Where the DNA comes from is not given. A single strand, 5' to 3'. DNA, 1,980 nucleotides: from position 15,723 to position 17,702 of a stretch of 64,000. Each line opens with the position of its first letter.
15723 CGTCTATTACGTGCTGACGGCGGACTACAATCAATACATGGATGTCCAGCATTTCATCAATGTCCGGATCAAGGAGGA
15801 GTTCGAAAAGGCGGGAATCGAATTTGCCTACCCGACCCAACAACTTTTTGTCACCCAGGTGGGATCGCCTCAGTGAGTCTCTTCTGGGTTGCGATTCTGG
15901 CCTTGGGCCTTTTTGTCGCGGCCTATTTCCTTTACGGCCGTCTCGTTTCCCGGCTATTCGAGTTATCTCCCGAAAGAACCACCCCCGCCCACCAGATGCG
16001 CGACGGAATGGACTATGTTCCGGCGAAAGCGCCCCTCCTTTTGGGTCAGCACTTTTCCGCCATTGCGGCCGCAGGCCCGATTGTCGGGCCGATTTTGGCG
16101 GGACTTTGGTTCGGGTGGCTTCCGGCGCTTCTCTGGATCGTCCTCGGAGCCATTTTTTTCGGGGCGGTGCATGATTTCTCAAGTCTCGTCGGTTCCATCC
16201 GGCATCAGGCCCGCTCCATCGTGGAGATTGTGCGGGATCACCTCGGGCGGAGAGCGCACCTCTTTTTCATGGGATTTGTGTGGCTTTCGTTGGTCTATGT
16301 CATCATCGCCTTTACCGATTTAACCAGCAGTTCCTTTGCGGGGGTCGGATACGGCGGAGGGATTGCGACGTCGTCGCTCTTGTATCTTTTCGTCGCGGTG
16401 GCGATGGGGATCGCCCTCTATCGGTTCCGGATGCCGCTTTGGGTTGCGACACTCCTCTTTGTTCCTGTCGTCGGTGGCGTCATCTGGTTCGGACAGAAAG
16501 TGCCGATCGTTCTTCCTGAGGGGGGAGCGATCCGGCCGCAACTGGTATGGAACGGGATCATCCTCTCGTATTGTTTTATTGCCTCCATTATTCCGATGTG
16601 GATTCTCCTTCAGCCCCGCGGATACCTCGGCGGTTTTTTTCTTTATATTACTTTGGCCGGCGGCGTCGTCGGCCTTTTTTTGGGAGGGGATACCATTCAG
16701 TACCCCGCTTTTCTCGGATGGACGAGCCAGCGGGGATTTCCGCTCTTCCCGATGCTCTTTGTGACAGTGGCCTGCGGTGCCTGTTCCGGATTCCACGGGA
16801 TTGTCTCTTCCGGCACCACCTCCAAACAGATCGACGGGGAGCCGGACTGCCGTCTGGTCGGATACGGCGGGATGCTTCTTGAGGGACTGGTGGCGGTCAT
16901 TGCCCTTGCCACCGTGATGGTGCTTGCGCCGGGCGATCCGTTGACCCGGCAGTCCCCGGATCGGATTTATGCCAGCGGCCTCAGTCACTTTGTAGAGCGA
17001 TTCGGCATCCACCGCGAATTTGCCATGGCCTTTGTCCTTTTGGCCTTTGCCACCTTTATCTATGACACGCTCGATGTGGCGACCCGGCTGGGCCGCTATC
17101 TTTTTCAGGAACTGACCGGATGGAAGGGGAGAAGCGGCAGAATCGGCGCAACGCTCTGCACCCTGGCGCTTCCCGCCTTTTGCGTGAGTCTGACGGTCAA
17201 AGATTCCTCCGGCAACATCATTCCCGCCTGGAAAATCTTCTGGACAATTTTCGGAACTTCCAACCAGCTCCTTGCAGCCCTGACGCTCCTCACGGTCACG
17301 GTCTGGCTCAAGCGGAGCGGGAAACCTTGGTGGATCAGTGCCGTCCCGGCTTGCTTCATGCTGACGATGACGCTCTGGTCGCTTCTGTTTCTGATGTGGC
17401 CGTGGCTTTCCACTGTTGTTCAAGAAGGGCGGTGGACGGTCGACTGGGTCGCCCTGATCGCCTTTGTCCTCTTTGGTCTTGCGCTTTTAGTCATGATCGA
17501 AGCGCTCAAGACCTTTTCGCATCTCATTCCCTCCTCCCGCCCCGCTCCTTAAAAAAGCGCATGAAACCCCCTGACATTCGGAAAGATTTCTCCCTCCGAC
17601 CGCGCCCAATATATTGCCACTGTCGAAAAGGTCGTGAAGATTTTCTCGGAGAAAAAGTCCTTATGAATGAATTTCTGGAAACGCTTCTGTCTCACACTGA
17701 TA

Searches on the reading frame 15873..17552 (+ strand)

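Call 49: search_protein_families(library=ncbifam, proteins=[window:15873-17552:+], max_evalue=1e-10)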
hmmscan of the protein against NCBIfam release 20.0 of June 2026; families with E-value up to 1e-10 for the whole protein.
window:15873-17552:+ (559 aa): 1 family
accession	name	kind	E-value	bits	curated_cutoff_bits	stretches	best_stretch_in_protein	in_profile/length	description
NF011590.0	PRK15015.1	equivalog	9.2e-64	216.1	1188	1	4-367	35-401/701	pyruvate/proton symporter CstA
